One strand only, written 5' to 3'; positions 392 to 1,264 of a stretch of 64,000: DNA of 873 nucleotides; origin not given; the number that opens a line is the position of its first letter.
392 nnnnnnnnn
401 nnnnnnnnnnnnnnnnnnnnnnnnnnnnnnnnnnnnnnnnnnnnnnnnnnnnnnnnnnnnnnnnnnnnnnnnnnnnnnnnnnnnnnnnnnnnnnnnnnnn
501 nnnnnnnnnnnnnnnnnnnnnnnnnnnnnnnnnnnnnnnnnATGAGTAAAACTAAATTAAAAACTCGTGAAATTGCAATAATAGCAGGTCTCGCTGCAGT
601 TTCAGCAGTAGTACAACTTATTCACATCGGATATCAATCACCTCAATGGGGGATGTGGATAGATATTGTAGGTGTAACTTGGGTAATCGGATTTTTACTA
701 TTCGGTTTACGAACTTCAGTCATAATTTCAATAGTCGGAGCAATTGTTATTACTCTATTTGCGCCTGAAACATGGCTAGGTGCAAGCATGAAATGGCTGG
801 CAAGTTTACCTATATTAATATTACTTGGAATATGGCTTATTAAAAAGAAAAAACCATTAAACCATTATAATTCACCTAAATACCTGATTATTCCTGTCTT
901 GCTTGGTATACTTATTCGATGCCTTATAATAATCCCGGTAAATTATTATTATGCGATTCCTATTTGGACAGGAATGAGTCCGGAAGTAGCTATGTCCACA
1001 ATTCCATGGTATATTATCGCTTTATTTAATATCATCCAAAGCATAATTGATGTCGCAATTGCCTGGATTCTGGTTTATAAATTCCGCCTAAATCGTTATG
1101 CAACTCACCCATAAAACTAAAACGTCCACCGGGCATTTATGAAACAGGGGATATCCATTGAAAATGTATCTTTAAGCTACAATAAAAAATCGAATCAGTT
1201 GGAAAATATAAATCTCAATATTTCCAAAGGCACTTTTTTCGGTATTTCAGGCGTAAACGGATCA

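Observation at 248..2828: FMN-riboswitch-like leader with dual terminator/SD-sequestering hairpin in front of a RibU-type ECF transporter, next to a monofunctional riboflavin kinase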

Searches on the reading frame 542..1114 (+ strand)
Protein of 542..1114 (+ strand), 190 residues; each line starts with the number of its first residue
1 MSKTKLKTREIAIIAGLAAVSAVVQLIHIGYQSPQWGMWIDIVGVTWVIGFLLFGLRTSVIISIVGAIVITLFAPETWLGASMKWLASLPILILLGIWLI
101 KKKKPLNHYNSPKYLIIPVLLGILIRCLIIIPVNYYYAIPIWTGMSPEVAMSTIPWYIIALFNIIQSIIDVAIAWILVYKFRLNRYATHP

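Call 5: search_protein_families(library=pfam, proteins=[window:542-1114:+], max_evalue=0.1)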
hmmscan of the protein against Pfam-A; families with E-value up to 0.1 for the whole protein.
window:542-1114:+ (190 aa): 0 families

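Call 6: search_protein_families(library=ncbifam, proteins=[window:542-1114:+], max_evalue=0.1)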
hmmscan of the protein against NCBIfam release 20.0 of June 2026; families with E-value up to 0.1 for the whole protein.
window:542-1114:+ (190 aa): 0 families

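Call 9: find_homologous_proteins(query=window:542-1114:+)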
Query window:542-1114:+ (190 aa): 324 proteins with E <= 0.001 among 2179 candidates; the best 120 are listed.
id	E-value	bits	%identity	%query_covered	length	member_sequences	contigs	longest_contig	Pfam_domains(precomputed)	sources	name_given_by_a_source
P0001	2.4e-115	401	100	100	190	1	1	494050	-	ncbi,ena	-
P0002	7.3e-90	318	77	99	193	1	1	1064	-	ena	-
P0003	7.5e-87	308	76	99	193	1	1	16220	PF12822.13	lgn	-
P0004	1.1e-85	304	71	100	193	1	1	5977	PF12822.13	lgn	-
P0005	2.0e-85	304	72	99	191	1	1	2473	PF12822.13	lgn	-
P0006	3.9e-85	303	70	99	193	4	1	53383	PF12822.13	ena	-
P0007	5.0e-85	302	71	99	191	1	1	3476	-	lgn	-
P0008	5.5e-85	302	68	100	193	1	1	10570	PF12822.13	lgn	-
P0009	1.7e-84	301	70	99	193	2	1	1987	PF12822.13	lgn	-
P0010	2.4e-84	300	69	100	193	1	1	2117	PF12822.13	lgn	-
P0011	9.0e-84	298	69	100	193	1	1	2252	PF12822.13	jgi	jgi:riboflavin transporter FmnP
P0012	1.0e-83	298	69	99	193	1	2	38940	PF12822.13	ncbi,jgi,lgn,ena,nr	ncbi:MAG TPA: hypothetical protein VNW29_00795 [Candidatus Sulfotelmatobacter sp.]|jgi:riboflavin tr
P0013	3.2e-83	296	75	99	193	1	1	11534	PF12822.13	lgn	-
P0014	6.3e-82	292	71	97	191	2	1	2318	PF12822.13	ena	-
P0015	1.1e-81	291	72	97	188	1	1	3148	-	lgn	-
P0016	5.6e-81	289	68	99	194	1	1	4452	PF12822.13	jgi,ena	-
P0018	1.1e-80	288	69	99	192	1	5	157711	PF12822.13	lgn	-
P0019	1.3e-80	288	68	99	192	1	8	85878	PF12822.13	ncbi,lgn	-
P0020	1.4e-80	288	69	99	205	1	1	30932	PF12822.13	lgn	-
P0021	2.1e-80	287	68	99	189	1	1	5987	PF12822.13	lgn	-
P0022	2.9e-80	287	69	96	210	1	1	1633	PF12822.13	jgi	jgi:riboflavin transporter FmnP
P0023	3.6e-80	286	69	99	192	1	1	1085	PF12822.13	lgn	-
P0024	7.7e-80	285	66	99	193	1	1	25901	PF12822.13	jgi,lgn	-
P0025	9.4e-80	285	69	98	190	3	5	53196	PF12822.13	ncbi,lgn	ncbi:MAG TPA: ECF transporter S component [Patescibacteria group bacterium]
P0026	2.4e-79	284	72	96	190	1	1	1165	PF12822.13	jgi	jgi:riboflavin transporter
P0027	4.4e-79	283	73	96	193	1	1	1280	PF12822.13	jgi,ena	-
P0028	6.0e-79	282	67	99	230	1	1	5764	PF12822.13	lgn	-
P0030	1.1e-78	282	69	96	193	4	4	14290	PF12822.13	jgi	jgi:riboflavin transporter FmnP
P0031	1.3e-78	281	65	99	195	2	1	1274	PF12822.13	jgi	jgi:riboflavin transporter FmnP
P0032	3.0e-78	280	69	97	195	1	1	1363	PF12822.13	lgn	-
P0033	5.0e-78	279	69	97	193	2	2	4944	PF12822.13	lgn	-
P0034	7.0e-78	279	71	97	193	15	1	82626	PF12822.13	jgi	jgi:riboflavin transporter FmnP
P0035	9.0e-78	279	70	100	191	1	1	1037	PF12822.13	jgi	jgi:riboflavin transporter FmnP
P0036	2.4e-77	277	66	97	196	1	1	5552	PF12822.13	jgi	jgi:riboflavin transporter FmnP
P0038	1.1e-76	275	65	99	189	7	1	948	PF12822.13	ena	-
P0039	1.7e-76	274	66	98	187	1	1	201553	PF12822.13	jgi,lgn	jgi:riboflavin transporter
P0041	1.9e-76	274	67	99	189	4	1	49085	PF12822.13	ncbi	-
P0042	3.6e-76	273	64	97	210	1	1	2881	PF12822.13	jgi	jgi:riboflavin transporter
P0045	1.2e-75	272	67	96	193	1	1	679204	PF12822.13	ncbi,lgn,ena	-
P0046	3.0e-75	270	67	96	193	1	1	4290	PF12822.13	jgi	jgi:riboflavin transporter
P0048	3.7e-75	270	70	96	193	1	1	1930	PF12822.13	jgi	jgi:riboflavin transporter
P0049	3.8e-75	270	68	96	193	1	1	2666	PF12822.13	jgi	jgi:riboflavin transporter FmnP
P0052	7.5e-75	269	66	96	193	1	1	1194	PF12822.13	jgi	-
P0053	8.7e-75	269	64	97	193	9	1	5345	PF12822.13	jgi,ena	-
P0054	8.7e-75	269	67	97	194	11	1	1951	PF12822.13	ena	-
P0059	1.9e-74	268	67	96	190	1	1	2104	PF12822.13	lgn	-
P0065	1.2e-73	265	61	99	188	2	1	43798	PF12822.13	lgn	-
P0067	2.0e-73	264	65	99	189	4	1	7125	PF12822.13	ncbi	-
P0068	2.5e-73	264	65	99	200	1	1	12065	PF12822.13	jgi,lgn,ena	-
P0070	4.1e-73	263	62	96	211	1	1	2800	PF12822.13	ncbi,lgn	-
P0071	4.5e-73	263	64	96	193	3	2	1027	PF12822.13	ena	-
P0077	2.0e-72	261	64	98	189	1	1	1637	PF12822.13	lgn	-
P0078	2.3e-72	261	64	96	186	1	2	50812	PF12822.13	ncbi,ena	-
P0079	3.0e-72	261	63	97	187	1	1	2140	PF12822.13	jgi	jgi:riboflavin transporter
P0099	2.8e-71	257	62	97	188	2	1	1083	PF12822.13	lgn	-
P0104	4.5e-71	257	64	97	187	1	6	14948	PF12822.13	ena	-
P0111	1.1e-70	255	61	99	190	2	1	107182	PF12822.13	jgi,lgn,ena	-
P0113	1.3e-70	255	62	97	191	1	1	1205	PF12822.13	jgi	-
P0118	2.4e-70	254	62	99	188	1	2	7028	PF12822.13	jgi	-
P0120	4.1e-70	254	62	99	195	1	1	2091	PF12822.13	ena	-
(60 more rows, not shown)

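Call 13: find_related_loci(query=A1, collection=genome_contigs, flank=3000)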
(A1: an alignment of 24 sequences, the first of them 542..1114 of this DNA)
Query A1 (190 aa) in genome_contigs; peptide patterns used: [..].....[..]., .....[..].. (x = any residue, [..] = any of these).
91 stretches matched a pattern; 63 encode a relative of the query (tblastn E <= 1e-3); 63 distinct loci.
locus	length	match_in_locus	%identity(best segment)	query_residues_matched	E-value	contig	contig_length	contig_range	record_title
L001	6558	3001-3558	69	1-186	2e-86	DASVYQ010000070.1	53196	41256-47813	MAG TPA_asm: Patescibacteria group bacterium isolate SMAG_U2606 k141_749251, whole genome shotgun sequence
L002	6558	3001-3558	68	1-186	3e-85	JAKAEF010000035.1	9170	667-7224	MAG: bacterium isolate WY1.bin131 NODE_12374_length_9170_cov_1.506137, whole genome shotgun sequence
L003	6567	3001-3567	64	1-189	1e-81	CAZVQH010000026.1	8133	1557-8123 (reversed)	MAG TPA_asm: uncultured Gammaproteobacteria bacterium isolate binchicken_co269_157 genome assembly, contig: NODE_9159_le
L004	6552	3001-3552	65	4-187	1e-81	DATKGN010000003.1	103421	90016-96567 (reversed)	MAG TPA_asm: Patescibacteria group bacterium isolate SMAG_U14552 k141_186961, whole genome shotgun sequence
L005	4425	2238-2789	65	4-187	2e-81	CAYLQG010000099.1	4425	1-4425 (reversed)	MAG TPA_asm: uncultured Gammaproteobacteria bacterium isolate binchicken_co54_478 genome assembly, contig: NODE_38539_le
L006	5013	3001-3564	61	1-188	5e-81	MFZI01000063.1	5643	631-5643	MAG: Candidatus Roizmanbacteria bacterium RIFCSPHIGHO2_01_FULL_39_8 rifcsphigho2_01_scaffold_45137, whole genome shotgun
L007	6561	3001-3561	61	1-187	2e-80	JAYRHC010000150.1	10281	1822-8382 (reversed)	MAG: Candidatus Woesebacteria bacterium isolate SZ_szas25bin.14 k141_1617264, whole genome shotgun sequence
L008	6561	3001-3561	63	1-187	2e-80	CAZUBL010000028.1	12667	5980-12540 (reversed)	MAG TPA_asm: uncultured Gammaproteobacteria bacterium isolate SRP193661_co1_195 genome assembly, contig: NODE_4967_lengt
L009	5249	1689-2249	64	1-187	2e-80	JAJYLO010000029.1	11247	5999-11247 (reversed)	MAG: bacterium isolate DBS2-1.bin80 NODE_11039_length_11247_cov_3.206655, whole genome shotgun sequence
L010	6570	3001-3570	59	1-190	3e-79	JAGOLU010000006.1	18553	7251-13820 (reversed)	Candidatus Woesebacteria bacterium isolate Gw_Eff_bin_148 Gw_Eff_6376_length_18553_cov_10.660046, whole genome shotgun s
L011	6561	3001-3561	63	1-187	3e-79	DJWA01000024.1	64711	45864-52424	MAG TPA_asm: Candidatus Roizmanbacteria bacterium UBA6242 UBA6242_contig_35793, whole genome shotgun sequence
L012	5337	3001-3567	68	1-189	1e-78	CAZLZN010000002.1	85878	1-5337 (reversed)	MAG TPA_asm: uncultured Gammaproteobacteria bacterium isolate SRP278252_co2_871 genome assembly, contig: NODE_377_length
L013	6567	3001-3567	65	1-189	7e-78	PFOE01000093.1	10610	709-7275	MAG: Candidatus Roizmanbacteria bacterium CG_4_10_14_0_2_um_filter_36_35 CG_4_10_14_0.2_scaffold_3346_c, whole genome sh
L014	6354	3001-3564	60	1-188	4e-77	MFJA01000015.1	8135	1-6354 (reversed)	MAG: Candidatus Gottesmanbacteria bacterium RBG_16_37_8 RBG_16_scaffold_12678, whole genome shotgun sequence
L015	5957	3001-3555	62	1-186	4e-77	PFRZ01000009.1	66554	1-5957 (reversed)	MAG: Candidatus Roizmanbacteria bacterium CG_4_9_14_0_2_um_filter_35_15 CG_4_9_14_0.2_um_filter_scaffold_357_c, whole ge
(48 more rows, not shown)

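Call 14: search_protein_families(library=pfam, alignment_id=A1, max_evalue=0.01)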
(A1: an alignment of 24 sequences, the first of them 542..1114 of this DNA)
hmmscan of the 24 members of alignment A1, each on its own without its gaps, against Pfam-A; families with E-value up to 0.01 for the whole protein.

A. member 1, window:542-1114:+ (190 aa): 0 families

B. families by the number of members that match (of 24 scanned): 1 family
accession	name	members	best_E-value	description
PF12822.12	ECF_trnsprt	13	5.5e-10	ECF transporter, substrate-specific component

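Call 22: find_related_loci(query=window:542-1114:+, collection=metagenome_contigs, flank=2500)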
Query window:542-1114:+ (190 aa) in metagenome_contigs; peptide patterns used: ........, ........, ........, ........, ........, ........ (x = any residue, [..] = any of these).
509 stretches matched a pattern; 124 encode a relative of the query (tblastn E <= 1e-3); the best 80 are kept; 80 distinct loci.
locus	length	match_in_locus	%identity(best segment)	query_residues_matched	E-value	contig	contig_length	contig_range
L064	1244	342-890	73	5-187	2e-90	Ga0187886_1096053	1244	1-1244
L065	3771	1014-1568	69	5-189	3e-84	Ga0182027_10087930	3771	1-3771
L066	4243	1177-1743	69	1-189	6e-83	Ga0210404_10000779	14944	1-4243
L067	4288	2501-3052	65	4-187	1e-81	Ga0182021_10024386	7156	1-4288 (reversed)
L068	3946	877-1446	68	3-190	2e-81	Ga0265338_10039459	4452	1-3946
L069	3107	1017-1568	65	4-187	3e-82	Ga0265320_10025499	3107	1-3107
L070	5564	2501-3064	61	1-188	4e-81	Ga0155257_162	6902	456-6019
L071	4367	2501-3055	64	5-189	7e-81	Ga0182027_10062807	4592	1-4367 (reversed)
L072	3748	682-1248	65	1-189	3e-80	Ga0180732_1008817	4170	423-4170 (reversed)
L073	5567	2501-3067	66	1-189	1e-79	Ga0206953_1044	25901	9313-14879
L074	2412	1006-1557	64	5-188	7e-81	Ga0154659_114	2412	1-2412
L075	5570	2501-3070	62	1-190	2e-78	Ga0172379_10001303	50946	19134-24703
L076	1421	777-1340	59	1-188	7e-83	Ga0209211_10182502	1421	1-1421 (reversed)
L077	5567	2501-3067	65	1-189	6e-78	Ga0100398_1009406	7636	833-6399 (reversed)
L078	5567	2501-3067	65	1-189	6e-78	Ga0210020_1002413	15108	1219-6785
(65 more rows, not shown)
